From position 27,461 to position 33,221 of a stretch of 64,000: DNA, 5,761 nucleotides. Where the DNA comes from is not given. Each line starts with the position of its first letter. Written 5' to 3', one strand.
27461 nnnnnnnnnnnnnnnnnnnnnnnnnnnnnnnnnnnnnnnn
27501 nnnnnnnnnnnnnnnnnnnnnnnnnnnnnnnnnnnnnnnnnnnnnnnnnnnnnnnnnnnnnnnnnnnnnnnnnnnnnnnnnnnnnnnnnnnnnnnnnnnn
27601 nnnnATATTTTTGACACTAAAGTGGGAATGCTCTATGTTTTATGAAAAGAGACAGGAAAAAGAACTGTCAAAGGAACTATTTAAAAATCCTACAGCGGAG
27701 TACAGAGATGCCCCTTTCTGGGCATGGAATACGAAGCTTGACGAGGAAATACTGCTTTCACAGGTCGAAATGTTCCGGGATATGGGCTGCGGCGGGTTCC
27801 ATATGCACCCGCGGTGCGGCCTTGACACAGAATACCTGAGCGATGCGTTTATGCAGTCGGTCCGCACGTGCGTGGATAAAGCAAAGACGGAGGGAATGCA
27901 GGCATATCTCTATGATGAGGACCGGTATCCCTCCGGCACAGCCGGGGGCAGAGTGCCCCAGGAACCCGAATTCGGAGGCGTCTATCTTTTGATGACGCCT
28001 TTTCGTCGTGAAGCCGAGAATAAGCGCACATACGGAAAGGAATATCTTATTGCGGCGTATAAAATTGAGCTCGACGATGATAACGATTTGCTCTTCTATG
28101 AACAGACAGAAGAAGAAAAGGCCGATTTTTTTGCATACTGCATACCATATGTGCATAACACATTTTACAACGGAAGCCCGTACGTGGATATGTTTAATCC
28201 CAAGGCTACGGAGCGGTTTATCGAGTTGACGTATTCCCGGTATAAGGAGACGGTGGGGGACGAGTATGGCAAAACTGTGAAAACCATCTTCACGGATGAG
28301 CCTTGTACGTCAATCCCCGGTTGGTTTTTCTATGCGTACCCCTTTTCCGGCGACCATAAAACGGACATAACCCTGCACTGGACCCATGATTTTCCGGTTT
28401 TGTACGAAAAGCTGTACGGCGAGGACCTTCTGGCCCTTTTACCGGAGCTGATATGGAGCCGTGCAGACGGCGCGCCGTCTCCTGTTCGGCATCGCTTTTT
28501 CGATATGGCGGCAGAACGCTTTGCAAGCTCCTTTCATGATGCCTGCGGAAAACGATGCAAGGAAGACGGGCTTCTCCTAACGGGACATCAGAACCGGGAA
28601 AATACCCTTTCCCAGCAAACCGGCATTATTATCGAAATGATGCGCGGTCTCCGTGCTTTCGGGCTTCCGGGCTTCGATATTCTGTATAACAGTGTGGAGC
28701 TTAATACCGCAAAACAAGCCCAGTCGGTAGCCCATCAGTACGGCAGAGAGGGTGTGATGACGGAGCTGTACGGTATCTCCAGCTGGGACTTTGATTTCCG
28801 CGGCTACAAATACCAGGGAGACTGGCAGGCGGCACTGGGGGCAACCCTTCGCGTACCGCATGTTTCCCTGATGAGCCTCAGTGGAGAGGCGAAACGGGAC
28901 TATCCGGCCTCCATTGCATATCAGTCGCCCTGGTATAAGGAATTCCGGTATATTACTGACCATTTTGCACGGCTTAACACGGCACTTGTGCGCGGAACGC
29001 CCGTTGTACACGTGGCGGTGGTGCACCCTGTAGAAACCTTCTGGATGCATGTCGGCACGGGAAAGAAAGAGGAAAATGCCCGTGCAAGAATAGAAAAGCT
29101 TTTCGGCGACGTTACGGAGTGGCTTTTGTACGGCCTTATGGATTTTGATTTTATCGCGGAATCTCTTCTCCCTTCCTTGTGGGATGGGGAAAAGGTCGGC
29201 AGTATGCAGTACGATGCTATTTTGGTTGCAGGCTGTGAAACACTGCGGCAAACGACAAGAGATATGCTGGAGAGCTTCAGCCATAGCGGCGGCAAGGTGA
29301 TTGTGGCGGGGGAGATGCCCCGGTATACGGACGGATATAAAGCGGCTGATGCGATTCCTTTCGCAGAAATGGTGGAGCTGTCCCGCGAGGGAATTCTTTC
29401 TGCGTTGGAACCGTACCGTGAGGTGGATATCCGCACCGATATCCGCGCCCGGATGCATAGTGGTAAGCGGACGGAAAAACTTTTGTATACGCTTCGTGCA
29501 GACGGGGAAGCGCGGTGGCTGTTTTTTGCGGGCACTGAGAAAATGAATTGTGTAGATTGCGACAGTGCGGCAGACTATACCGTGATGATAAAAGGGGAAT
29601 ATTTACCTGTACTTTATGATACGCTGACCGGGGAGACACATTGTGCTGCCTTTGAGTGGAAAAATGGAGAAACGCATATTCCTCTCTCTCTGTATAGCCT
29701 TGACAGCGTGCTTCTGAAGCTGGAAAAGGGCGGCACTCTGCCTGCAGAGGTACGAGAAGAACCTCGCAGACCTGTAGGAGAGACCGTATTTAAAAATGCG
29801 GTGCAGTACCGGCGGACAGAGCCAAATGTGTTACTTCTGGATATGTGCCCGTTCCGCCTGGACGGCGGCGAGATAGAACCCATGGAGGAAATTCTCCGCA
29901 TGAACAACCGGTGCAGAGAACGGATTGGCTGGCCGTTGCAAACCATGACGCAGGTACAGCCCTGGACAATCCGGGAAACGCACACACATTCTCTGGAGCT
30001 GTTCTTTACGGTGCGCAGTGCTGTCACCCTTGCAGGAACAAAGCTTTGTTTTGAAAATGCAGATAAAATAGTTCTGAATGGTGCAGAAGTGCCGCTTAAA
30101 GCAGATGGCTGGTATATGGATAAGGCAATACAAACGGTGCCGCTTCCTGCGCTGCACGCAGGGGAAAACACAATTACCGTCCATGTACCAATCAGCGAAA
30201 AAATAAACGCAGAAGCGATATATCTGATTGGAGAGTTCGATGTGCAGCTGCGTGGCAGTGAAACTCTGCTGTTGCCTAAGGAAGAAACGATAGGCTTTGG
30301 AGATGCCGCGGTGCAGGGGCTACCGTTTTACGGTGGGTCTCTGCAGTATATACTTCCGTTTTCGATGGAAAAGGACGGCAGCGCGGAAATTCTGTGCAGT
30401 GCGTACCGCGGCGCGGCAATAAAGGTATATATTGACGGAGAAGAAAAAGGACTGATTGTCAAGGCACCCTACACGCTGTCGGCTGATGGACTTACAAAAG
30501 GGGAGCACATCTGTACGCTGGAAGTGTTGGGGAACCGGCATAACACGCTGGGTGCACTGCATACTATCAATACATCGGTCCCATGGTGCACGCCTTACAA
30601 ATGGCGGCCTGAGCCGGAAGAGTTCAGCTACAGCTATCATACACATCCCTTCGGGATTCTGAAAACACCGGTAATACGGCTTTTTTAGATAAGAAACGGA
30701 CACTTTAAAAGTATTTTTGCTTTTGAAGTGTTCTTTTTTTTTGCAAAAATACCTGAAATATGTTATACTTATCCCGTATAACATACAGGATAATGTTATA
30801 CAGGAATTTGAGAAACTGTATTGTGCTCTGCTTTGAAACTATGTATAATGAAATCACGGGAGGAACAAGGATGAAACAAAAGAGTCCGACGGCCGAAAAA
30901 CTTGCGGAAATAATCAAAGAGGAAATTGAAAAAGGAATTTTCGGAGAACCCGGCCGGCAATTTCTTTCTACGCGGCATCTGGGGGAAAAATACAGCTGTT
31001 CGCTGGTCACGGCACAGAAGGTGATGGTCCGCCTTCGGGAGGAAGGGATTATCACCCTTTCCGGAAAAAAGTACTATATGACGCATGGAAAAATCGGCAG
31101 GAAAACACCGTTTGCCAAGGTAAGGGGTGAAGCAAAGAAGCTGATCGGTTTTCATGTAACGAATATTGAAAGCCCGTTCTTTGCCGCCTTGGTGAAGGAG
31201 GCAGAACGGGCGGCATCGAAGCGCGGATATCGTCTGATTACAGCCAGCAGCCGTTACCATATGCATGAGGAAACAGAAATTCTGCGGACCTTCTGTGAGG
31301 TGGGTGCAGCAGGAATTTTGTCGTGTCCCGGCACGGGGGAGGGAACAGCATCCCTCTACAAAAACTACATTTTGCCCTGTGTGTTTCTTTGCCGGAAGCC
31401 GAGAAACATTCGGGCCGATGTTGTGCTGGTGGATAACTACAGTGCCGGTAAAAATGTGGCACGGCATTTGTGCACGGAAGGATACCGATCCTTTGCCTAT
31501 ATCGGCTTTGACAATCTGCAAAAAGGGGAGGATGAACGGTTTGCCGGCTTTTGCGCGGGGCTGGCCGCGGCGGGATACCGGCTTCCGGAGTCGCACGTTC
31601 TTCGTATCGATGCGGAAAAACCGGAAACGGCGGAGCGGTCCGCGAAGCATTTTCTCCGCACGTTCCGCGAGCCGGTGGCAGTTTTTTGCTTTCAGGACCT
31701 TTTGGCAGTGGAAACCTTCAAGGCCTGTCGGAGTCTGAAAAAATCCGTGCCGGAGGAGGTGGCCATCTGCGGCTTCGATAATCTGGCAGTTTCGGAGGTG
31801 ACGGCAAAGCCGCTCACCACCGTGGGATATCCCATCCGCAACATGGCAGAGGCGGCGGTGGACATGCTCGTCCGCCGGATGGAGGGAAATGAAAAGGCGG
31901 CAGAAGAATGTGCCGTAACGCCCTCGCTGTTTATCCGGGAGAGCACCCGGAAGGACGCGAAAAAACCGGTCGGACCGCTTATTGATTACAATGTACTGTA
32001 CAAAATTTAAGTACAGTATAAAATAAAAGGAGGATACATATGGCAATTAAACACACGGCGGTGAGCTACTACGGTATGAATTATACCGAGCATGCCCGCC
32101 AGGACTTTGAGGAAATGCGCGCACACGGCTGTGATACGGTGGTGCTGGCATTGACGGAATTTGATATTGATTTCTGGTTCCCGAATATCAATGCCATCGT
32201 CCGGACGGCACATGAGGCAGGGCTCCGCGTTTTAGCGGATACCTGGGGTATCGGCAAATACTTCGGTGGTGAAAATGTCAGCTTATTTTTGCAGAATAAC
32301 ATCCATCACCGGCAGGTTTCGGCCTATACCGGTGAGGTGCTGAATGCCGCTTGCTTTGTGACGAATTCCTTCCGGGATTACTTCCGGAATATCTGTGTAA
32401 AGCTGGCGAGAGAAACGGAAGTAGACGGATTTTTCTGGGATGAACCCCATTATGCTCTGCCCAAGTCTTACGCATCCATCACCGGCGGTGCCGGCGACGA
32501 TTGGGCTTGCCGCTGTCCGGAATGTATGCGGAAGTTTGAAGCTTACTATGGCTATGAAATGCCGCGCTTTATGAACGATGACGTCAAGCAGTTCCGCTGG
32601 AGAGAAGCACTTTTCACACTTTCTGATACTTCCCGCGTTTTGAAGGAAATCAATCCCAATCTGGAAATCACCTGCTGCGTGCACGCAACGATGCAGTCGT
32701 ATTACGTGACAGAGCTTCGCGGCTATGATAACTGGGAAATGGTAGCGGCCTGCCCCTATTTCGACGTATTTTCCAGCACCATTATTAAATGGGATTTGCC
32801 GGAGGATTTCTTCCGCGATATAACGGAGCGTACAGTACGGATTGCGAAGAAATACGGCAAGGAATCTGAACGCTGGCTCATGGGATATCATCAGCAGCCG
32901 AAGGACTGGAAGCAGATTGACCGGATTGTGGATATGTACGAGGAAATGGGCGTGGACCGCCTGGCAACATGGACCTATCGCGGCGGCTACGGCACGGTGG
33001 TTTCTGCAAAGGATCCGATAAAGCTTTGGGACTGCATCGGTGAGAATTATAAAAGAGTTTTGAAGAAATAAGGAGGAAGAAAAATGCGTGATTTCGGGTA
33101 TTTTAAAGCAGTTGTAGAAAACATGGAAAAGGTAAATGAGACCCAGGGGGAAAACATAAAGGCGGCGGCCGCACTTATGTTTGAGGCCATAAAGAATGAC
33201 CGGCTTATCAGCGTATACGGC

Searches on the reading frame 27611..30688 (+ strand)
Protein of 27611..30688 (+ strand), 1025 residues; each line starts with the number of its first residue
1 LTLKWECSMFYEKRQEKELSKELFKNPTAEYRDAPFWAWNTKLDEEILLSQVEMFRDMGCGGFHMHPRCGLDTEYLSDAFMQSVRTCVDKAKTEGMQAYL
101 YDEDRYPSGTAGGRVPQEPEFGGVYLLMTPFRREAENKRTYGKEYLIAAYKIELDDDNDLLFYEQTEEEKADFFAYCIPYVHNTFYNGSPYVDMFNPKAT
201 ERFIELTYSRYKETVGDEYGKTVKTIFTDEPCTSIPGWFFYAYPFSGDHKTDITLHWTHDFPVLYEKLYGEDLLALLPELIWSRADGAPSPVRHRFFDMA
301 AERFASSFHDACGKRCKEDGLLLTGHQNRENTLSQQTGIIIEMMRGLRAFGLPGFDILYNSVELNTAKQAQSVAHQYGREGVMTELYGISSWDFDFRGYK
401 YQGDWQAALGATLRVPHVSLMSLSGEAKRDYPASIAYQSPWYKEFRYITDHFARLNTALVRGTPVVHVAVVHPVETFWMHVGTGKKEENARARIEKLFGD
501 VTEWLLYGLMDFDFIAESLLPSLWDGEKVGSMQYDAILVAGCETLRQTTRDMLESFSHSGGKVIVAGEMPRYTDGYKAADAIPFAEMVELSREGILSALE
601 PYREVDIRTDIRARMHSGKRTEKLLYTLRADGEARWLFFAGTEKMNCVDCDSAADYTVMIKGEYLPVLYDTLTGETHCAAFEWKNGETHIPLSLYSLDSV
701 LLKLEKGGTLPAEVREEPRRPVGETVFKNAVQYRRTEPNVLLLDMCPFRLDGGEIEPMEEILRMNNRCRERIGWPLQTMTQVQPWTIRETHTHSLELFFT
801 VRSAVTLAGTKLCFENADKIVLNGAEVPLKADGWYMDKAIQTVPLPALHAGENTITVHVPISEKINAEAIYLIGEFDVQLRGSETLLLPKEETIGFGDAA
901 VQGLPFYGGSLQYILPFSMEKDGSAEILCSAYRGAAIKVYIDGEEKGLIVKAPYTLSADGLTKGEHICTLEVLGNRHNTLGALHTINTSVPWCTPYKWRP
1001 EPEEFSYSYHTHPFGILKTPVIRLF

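Call 3: search_protein_families(library=pfam, proteins=[window:27611-30688:+], max_evalue=0.01)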
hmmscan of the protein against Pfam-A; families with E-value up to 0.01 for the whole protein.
window:27611-30688:+ (1025 aa): 1 family
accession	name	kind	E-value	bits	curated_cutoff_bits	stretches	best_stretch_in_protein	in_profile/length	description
PF22369.2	GLMA_2nd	-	0.00057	20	27.7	1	529-579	44-94/138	GLMA-like, second domain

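Call 6: search_protein_families(library=ncbifam, proteins=[window:27611-30688:+], max_evalue=1)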
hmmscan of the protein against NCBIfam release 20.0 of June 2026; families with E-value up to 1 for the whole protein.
window:27611-30688:+ (1025 aa): 1 family
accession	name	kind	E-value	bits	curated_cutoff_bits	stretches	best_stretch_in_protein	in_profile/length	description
NF049897.1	AlphaRhamBT4145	equivalog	9.5e-07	27.2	1300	1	453-704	451-715/897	alpha-L-rhamnosidase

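Call 64: search_solved_structures(query=window:27611-30688:+, max_evalue=0.01)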
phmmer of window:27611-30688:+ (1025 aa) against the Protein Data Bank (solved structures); distinct sequences matched with E-value up to 0.01: 0.

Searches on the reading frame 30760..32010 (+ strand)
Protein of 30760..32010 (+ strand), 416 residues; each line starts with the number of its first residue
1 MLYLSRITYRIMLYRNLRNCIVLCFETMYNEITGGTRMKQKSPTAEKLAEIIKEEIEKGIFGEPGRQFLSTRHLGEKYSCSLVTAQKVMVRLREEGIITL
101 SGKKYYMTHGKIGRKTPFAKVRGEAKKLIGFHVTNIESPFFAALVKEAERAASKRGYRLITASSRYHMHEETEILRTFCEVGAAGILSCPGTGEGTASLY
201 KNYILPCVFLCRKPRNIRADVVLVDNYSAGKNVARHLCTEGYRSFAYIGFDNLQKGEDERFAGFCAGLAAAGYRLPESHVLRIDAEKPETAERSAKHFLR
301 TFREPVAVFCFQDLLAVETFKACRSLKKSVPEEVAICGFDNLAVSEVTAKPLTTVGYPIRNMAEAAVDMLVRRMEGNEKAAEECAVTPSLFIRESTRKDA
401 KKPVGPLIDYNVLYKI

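Call 7: search_protein_families(library=pfam, proteins=[window:30760-32010:+], max_evalue=0.001)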
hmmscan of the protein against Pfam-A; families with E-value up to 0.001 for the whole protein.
window:30760-32010:+ (416 aa): 3 families
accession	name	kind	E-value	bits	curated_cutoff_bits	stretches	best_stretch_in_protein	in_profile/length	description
PF13377.12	Peripla_BP_3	-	1.7e-30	106.7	26.5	1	234-396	1-167/167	Periplasmic binding protein-like domain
PF00532.27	Peripla_BP_1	-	1.1e-16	61.6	22.2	1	129-387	4-274/281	Periplasmic binding proteins and sugar binding domain of LacI family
PF13407.12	Peripla_BP_4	-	6.1e-09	36.2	35.1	1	129-377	1-257/258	Periplasmic binding protein domain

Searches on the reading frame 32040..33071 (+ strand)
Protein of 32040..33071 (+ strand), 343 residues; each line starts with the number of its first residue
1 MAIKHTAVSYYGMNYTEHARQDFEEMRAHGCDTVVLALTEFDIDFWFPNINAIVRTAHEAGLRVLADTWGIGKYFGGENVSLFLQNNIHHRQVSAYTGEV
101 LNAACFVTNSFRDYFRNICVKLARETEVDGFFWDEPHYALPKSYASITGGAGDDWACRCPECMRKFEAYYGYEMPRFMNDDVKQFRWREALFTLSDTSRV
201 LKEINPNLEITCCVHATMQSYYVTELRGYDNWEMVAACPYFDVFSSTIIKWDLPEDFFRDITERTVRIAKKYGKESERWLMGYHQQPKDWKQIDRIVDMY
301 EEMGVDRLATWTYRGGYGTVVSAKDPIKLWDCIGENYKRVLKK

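Call 7: search_protein_families(library=pfam, proteins=[window:32040-33071:+], max_evalue=0.001)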
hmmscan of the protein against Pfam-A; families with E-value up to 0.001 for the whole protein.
window:32040-33071:+ (343 aa): 0 families

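Call 52: search_protein_families(library=pfam, proteins=[window:32040-33071:+], max_evalue=0.1)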
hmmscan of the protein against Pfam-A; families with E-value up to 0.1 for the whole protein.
window:32040-33071:+ (343 aa): 1 family
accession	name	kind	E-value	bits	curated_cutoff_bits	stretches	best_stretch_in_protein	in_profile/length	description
PF18061.6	CRISPR_Cas9_WED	-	0.074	13.6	27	0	265-303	39-76/131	CRISPR-Cas9 WED domain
